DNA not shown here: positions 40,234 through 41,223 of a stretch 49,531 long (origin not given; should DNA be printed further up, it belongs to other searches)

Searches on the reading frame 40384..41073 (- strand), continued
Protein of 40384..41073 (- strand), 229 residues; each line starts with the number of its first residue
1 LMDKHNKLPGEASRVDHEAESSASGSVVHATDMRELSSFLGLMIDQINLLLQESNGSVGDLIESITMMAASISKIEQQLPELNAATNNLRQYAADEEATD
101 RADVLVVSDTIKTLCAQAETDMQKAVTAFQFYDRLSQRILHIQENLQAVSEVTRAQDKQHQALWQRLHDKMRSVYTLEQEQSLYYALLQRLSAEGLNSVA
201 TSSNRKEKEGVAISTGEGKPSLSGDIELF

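Call 33: find_homologous_proteins(query=L007:1442-4123:+, max_evalue=1e-100)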
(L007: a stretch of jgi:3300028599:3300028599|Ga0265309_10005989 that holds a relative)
Query L007:1442-4123:+ (893 aa): 59 proteins with E <= 1e-100 among 8000 candidates.
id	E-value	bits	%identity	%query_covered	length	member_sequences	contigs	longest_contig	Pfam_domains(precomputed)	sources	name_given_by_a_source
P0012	0.0e+0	1904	100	100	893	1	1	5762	PF00015.27,PF00672.31,PF18947.6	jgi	-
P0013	0.0e+0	1608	86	100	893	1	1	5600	PF00015.27,PF00672.31,PF18947.6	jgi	-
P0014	0.0e+0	1185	63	100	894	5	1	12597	PF00015.27,PF00672.31,PF18947.6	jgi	-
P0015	0.0e+0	1183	64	100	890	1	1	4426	PF00015.27,PF00672.31,PF13188.14,PF18947.6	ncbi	-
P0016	0.0e+0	1103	61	99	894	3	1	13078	PF00015.27,PF00672.31,PF13188.14,PF18947.6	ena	-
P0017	0.0e+0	1078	60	97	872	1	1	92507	PF00015.27,PF00672.31,PF18947.6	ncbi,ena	-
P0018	0.0e+0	1077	62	94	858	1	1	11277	PF00015.27,PF00672.31,PF13188.14,PF18947.6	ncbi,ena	-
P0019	0.0e+0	1065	58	100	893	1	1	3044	PF00015.27,PF00672.31,PF18947.6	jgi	-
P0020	0.0e+0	1049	59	100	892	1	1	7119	PF00015.27,PF00672.31,PF18947.6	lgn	-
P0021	0.0e+0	1046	58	100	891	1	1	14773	PF00015.27,PF00672.31,PF18947.6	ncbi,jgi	-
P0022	2.7e-298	1010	57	98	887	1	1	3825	PF00015.27,PF00672.31,PF18947.6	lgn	-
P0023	3.5e-285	967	54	99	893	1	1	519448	PF00015.27,PF00672.31,PF18947.6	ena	-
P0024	1.8e-282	958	54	99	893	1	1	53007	PF00015.27,PF00672.31,PF18947.6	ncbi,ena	-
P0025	3.1e-280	950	82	64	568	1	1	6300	PF00015.27,PF00672.31,PF13188.14,PF18947.6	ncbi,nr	ncbi:MAG: HAMP domain-containing protein [Gammaproteobacteria bacterium]|nr:HAMP domain-containing p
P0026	4.2e-278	943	65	79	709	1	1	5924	PF00015.27,PF00672.31,PF18947.6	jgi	jgi:methyl-accepting chemotaxis protein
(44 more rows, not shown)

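Call 34: find_encoding_contigs(protein=P0015, flank=10000, max_places=4)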
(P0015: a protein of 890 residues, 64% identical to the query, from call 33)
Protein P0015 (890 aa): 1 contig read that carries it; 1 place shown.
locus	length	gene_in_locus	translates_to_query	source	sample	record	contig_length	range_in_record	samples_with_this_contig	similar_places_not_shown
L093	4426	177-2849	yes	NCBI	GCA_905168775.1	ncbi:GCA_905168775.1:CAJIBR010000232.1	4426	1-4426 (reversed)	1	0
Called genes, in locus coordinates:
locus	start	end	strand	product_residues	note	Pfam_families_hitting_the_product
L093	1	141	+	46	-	?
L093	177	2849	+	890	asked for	PF00672:HAMP (weak), PF13188:PAS_8 (weak), PF18947:HAMP_2, PF00015:MCPsignal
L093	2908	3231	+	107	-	PF13466:STAS_2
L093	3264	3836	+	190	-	-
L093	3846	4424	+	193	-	?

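Call 35: find_encoding_contigs(protein=P0025, flank=10000, max_places=4)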
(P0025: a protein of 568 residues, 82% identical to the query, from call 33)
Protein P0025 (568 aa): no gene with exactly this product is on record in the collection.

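Call 36: list_cluster_members(proteins=[P0025, P0001, P0013, P0014])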
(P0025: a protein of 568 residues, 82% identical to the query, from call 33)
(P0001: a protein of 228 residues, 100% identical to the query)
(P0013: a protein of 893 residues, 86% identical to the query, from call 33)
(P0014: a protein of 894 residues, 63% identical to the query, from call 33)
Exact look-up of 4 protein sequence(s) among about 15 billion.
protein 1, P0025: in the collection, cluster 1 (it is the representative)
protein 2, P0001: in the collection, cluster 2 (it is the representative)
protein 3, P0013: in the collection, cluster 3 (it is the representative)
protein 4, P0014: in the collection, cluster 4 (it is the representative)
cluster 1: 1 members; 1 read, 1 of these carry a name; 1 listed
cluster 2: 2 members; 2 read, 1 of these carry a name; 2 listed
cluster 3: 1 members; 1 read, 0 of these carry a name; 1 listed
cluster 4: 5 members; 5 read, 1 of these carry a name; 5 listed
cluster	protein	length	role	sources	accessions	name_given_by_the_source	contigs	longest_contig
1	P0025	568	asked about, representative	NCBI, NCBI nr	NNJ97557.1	MAG: HAMP domain-containing protein [Gammaproteobacteria bacterium] | HAMP domain-containing protein [Gammaproteobacteria bacterium]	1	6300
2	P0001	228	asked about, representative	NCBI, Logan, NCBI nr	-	-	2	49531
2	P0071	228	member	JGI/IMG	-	hypothetical protein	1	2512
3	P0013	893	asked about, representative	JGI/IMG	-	-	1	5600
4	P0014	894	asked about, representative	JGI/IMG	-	-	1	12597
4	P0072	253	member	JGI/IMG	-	methyl-accepting chemotaxis protein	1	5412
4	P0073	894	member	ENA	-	-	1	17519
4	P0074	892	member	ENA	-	-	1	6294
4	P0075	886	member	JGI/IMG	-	-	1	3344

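Call 49: predict_structure(alignment_id=A1)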
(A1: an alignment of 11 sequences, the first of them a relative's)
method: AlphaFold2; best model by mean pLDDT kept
length: 228 residues; sequences in the alignment: 11
mean_pLDDT: 67.3   pTM: 0.46
mean pLDDT of the five models: 67.3, 63.6, 61.1, 60.6, 60.5
residues with pLDDT >= 90: 34; 70-90: 92; 50-70: 45; < 50: 57
segments of 3 or more residues with pLDDT < 50: 1-22, 194-228
pLDDT, mean of each block of 10 residues (from residue 1): 38 41 60 76 79 83 92 92 82 63 89 94 88 83 81 69 75 60 62 42 29 30 32
secondary structure, 60 per line:
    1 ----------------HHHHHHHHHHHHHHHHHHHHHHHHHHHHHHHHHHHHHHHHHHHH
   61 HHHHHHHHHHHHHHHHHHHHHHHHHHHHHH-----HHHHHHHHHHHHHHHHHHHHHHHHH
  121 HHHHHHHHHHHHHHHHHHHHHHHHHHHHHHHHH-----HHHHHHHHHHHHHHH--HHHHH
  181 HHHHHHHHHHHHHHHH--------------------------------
elements in order: H17-90 H96-153 H159-173 H176-196

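Call 53: fold_search(model_id=the predicted structure, library=pdb)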
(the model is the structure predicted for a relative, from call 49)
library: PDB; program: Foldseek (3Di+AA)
matches with E <= 10: 779; with E <= 0.001: 0
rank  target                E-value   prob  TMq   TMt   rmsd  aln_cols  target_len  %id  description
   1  2efk                  1.1e-02  0.93  0.27  0.24  32.9       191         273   16  Crystal structure of the EFC domain of Cdc42-interacting protein 4 (released 2007-05-29)
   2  5wkq_A                4.4e-02  1.00  0.49  0.64   3.9       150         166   13  2.10 A resolution structure of IpaB (residues 74-242) from Shigella flexneri (released 2018-05-16)
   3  4mu6                  5.5e-02  1.00  0.44  0.38  21.0       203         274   16  Crystal Structure of the N-terminal domain of Effector Protein LegC3 from Legionella pneumophila (released 2013-12-11)
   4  6ixv_C                8.1e-02  0.96  0.34  0.35  18.4       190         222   10  Crystal structure of SH3BP5-Rab11a (released 2019-03-20)
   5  5wkq_B                1.1e-01  1.00  0.47  0.64   3.9       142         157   15  2.10 A resolution structure of IpaB (residues 74-242) from Shigella flexneri (released 2018-05-16)
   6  8qbr                  1.1e-01  0.60  0.27  0.29  23.1       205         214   16  Cryo-EM structure of Vipp1 helical filament with lattice 1 (Vipp1_L1) (released 2024-09-18)
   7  5c1f_A                1.3e-01  0.93  0.33  0.27  30.7       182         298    9  Structure of the Imp2 F-BAR domain (released 2016-01-27)
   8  6ixf_B                1.4e-01  0.54  0.26  0.26  18.6       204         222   12  Crystal structure of SeMet apo SH3BP5 (P41) (released 2019-03-20)
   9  4bne_B                1.6e-01  0.75  0.31  0.26  30.5       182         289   10  Pacsin2 Interacts with Membranes and Actin-Filaments (released 2014-05-14)
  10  3i2w_B                1.7e-01  0.82  0.32  0.26  28.7       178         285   11  Crystal structure of EFC/F-BAR domain of Drosophila Syndapin/PACSIN (released 2010-03-02)
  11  4bne_A                1.7e-01  0.77  0.31  0.26  31.4       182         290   10  Pacsin2 Interacts with Membranes and Actin-Filaments (released 2014-05-14)
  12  7nna                  1.8e-01  0.75  0.30  0.35  19.2       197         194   12  Toxin Import Through the Antibiotic Efflux Channel TolC (released 2021-07-07)
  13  2b5u_A                1.8e-01  0.38  0.21  0.12  16.9       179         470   12  Crystal Structure Of Colicin E3 V206C Mutant In Complex With Its Immunity Protein (released 2006-11-07)
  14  8afz_B                1.9e-01  0.72  0.31  0.22  22.6       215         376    9  Architecture of the ESCPE-1 membrane coat (released 2023-06-21)
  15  5xg2                  2.0e-01  0.94  0.42  0.41  22.9       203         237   13  Crystal structure of a coiled-coil segment (residues 345-468 and 694-814) of Pyrococcus yayanosii Smc (released 2017-06-07)
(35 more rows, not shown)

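Call 56: search_protein_families(library=pfam, proteins=[L036:8781-9854:+, L031:8919-9872:+, L048:8486-9610:+, L023:9252-9860:+, L074:7316-9367:+, L022:7810-9753:-, L045:8996-10507:+, L057:10536-13814:-, L036:5404-7404:+, L031:6891-8162:+], max_evalue=0.001)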
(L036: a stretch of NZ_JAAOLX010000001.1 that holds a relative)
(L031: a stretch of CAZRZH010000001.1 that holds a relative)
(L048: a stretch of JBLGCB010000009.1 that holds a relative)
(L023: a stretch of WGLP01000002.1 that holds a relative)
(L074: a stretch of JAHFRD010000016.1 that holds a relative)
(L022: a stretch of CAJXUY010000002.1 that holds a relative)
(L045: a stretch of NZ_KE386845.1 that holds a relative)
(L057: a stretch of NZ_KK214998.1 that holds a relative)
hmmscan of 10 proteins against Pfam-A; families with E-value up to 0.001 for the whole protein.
L036:8781-9854:+ (357 aa): 1 family
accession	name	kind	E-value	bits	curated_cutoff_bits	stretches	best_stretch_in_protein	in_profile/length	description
PF00155.27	Aminotran_1_2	-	8.9e-65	219.7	19.7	1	25-347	2-361/361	Aminotransferase class I and II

L031:8919-9872:+ (317 aa): 1 family
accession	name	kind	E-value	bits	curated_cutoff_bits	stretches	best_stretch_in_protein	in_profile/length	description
PF01218.23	Coprogen_oxidas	-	1.1e-127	425.2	31.8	1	19-316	2-295/295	Coproporphyrinogen III oxidase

L048:8486-9610:+ (374 aa): 1 family
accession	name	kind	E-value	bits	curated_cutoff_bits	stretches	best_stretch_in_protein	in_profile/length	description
PF13379.11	NMT1_2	-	8.1e-20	72.1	24.7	1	41-290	12-243/252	NMT1-like family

L023:9252-9860:+ (202 aa): 2 families
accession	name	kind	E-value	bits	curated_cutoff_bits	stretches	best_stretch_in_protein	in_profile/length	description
PF01927.22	Mut7-C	-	8.8e-38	130.1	23.3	1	49-193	1-145/146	Mut7-C RNAse domain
PF18480.7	DUF5615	-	3.7e-05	24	23.8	1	50-133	2-94/110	Domain of unknown function (DUF5615)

L074:7316-9367:+ (683 aa): 3 families
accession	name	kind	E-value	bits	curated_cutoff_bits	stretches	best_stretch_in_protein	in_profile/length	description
PF00999.27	Na_H_Exchanger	-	1.7e-55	188.9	26.2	1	50-401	7-373/375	Sodium/hydrogen exchanger, transmembrane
PF02254.24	TrkA_N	-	1.4e-24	87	23.8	1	438-551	1-114/116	TrkA-N domain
PF02080.26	TrkA_C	-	7.1e-08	32.7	27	1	624-679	14-69/71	TrkA-C domain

L022:7810-9753:- (647 aa): 9 families
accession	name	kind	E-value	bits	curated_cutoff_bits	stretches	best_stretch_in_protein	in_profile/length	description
PF00005.33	ABC_tran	-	3.6e-52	177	25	2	20-183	1-137/137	ABC transporter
PF16326.10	ABC_tran_CTD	-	3.6e-16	59.6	32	1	575-643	1-68/69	ABC transporter C-terminal domain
PF13304.12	AAA_21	-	1.6e-14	55.1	27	0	447-500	244-304/304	AAA domain, putative AbiEii toxin, Type IV TA system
PF12848.13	ABC_tran_Xtn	-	1.1e-09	38.7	25.9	1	222-299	1-80/85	ABC transporter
PF13191.12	AAA_16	-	1.9e-07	32.2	32.6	1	349-484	29-158/167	AAA ATPase domain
PF02463.25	SMC_N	-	3.4e-06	27.1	40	0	439-513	136-216/220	RecF/RecN/SMC N terminal domain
PF13555.12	AAA_29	-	4.5e-05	23.5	27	0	21-47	13-39/61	P-loop containing region of AAA domain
PF01926.29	MMR_HSR1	-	0.00023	21.7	21.9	0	32-71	1-36/113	50S ribosome-binding GTPase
PF00006.31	ATP-synt_ab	-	0.00028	21.1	29.5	0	336-364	6-34/213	ATP synthase alpha/beta family, nucleotide-binding domain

L045:8996-10507:+ (503 aa): 0 families

L057:10536-13814:- (1092 aa): 5 families
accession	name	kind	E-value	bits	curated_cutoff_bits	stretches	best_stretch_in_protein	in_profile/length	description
PF00176.29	SNF2-rel_dom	-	3.4e-67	227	24.9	1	628-908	1-290/290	SNF2-related domain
PF00271.37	Helicase_C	-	4.1e-23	82.2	23.5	1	922-1031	2-110/110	Helicase conserved C-terminal domain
PF04851.21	ResIII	-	2.3e-09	37.8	22.5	1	624-780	3-163/164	Type III restriction enzyme, res subunit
PF00270.35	DEAD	-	7.6e-07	29.5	26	1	651-781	22-162/167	DEAD/DEAH box helicase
PF04434.22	SWIM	-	2.5e-05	24.2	19.6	1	89-113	5-37/38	SWIM zinc finger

L036:5404-7404:+ (666 aa): 2 families
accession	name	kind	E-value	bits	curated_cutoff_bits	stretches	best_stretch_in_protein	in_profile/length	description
PF00884.28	Sulfatase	-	2e-41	142.7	25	1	280-568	1-300/301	Sulfatase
PF02995.22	DUF229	-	0.00027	20.2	25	1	472-512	305-345/496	Protein of unknown function (DUF229)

L031:6891-8162:+ (423 aa): 6 families
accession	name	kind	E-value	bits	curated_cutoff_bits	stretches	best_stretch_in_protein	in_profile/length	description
PF01071.24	GARS_A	-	2e-79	266.4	27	1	101-294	1-194/194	Phosphoribosylglycinamide synthetase, ATP-grasp (A) domain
PF02844.21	GARS_N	-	6.1e-39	133.2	29.5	1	1-100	1-100/100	Phosphoribosylglycinamide synthetase, N domain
PF02843.22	GARS_C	-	2.6e-32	111.4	34.8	1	329-418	1-92/92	Phosphoribosylglycinamide synthetase, C domain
PF02222.28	ATP-grasp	-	6e-05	23.2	27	1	109-197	2-86/179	ATP-grasp domain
PF02786.22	CPSase_L_D2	-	6.5e-05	23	19.8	1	105-244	4-140/211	Carbamoyl-phosphate synthase L chain, ATP binding domain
PF02655.19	ATP-grasp_3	-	0.00022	21.8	23.2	1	115-289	18-157/160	ATP-grasp domain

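Call 65: search_protein_representatives(alignment_id=A1)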
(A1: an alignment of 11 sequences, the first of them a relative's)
Query: 11 sequences, 188 profile positions. Proteins with E-value up to 0.001 (for the whole library): 839; up to 1e-10: 429; up to 1e-30: 60. The best 150 are listed.
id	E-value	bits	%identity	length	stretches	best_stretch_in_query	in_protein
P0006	1.0e-74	266.7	-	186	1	1-188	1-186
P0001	1.5e-74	266.1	-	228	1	8-188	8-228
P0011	9.8e-72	256.9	-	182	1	8-188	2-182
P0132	2.0e-68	246.1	-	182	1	18-188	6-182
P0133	3.5e-64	232.3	-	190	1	1-188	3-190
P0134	2.6e-60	219.7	-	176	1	17-188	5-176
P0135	1.5e-56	207.4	-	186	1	13-188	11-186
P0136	1.6e-53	197.6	-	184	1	10-188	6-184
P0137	1.2e-51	191.5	-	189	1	7-188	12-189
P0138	1.3e-49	184.8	-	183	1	6-188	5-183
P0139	1.5e-48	181.4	-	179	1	16-188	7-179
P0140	9.7e-48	178.7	-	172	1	19-188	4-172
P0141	1.1e-47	178.5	-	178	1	13-188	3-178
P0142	1.3e-45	171.7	-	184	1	1-188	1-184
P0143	3.5e-45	170.3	-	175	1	11-188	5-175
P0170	1.1e-32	129.5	-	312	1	11-188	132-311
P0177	8.5e-32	126.7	-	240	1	3-188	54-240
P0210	9.3e-28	113.5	-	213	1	20-188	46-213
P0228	1.2e-26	109.9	-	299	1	19-186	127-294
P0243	5.0e-26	107.9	-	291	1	23-188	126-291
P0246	7.8e-26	107.2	-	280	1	11-188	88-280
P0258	3.2e-25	105.3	-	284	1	11-188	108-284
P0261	4.0e-25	104.9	-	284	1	12-188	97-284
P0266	6.5e-25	104.2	-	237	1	14-188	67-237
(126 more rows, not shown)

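Call 66: search_protein_families(library=pfam, proteins=[P0170, P0228, P0243, P0246, P0258, P0261, P0177, P0266, P0210, P0132], max_evalue=0.1)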
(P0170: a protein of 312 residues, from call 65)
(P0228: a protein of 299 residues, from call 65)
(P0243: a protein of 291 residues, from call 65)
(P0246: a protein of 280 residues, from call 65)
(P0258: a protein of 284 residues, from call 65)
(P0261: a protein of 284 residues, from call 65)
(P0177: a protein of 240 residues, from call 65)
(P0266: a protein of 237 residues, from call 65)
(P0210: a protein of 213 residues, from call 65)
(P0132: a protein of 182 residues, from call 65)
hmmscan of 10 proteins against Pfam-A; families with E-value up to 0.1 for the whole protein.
P0170 (312 aa): 2 families
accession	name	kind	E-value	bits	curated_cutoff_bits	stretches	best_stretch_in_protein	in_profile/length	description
PF13466.11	STAS_2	-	4.2e-11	43.3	29.2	1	21-98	1-79/80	STAS domain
PF01740.26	STAS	-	7.2e-07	29.4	22.6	1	12-102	4-97/106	STAS domain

P0228 (299 aa): 2 families
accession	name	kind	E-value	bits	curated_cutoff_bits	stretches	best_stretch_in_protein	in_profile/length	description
PF13466.11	STAS_2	-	1.6e-11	44.7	29.2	1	15-91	3-79/80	STAS domain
PF01740.26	STAS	-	3.1e-07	30.6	22.6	1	9-97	10-99/106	STAS domain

P0243 (291 aa): 1 family
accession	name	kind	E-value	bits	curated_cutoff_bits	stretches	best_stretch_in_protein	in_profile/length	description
PF01627.28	Hpt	-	7.9e-08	32.9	24.6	1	38-97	14-75/84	Hpt domain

P0246 (280 aa): 0 families

P0258 (284 aa): 1 family
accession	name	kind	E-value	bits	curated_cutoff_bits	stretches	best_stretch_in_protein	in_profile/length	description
PF17072.10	Spike_torovirin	-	0.075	11.5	35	1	125-193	860-928/1272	Torovirinae spike glycoprotein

P0261 (284 aa): 3 families
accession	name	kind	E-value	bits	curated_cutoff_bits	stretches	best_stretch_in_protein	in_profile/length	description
PF13466.11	STAS_2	-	1.7e-07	31.8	29.2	1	8-82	7-80/80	STAS domain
PF01740.26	STAS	-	0.016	15.4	22.6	1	11-82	22-94/106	STAS domain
PF06745.19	ATPase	-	0.091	12.6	26.6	0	93-186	61-156/231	KaiC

P0177 (240 aa): 0 families

P0266 (237 aa): 1 family
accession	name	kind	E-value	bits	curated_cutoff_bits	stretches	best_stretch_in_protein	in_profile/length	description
PF11944.13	DUF3461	-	0.097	13.3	27.4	0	90-149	55-115/125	Protein of unknown function (DUF3461)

P0210 (213 aa): 0 families

P0132 (182 aa): 8 families
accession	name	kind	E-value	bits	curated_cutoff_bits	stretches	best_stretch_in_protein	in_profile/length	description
PF06553.17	BNIP3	-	0.0048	17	26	1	61-150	72-147/184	BNIP3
PF11220.13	DUF3015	-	0.0073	16.7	25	1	84-161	60-140/142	Protein of unknown function (DUF3015)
PF07730.19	HisKA_3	-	0.015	16.3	24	0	94-137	10-53/68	Histidine kinase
PF07303.18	Occludin_ELL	-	0.017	16.3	31.2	0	78-143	8-72/101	Occludin homology domain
PF07889.17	DUF1664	-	0.032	14.7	34.6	0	70-139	36-106/124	Protein of unknown function (DUF1664)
PF13361.12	UvrD_C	-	0.038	13.8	25.6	1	65-176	180-290/350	UvrD-like helicase C-terminal domain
PF11887.13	Mce4_CUP1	-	0.056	13.5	32.6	0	92-157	68-133/222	Cholesterol uptake porter CUP1 of Mce4, putative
PF23153.1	Aip3p_Bud6_N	-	0.094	13.4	27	0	46-121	4-81/109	Aip3p/Bud6 N-terminal domain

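Call 70: find_related_loci(query=A1, collection=metagenome_contigs, flank=10000)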
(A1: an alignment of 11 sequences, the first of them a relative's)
Query A1 (228 aa) in metagenome_contigs; peptide patterns used: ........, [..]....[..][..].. (x = any residue, [..] = any of these).
243 stretches matched a pattern; 206 encode a relative of the query (tblastn E <= 1e-3); the best 80 are kept; 80 distinct loci.
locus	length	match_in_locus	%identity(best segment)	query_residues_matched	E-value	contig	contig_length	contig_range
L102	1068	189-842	74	10-228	7e-107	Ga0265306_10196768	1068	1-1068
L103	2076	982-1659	72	8-228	7e-101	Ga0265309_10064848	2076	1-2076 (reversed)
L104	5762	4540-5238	67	1-228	1e-92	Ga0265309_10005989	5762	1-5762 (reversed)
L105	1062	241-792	44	10-228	2e-51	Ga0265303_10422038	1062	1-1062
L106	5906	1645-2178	45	20-228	6e-47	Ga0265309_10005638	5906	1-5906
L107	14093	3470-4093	44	24-228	4e-47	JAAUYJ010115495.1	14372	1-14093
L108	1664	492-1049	44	12-228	1e-43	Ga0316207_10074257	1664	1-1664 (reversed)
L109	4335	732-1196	47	20-190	3e-41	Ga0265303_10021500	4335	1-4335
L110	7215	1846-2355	45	31-228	2e-39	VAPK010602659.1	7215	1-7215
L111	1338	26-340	55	108-228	5e-37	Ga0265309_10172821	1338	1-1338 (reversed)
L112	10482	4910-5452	37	10-228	4e-35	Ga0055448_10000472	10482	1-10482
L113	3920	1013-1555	31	10-228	5e-29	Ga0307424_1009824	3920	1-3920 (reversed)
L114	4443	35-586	30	7-228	2e-28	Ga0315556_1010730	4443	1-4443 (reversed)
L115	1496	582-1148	31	17-228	3e-22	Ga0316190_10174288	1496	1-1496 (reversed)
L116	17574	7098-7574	31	20-193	7e-22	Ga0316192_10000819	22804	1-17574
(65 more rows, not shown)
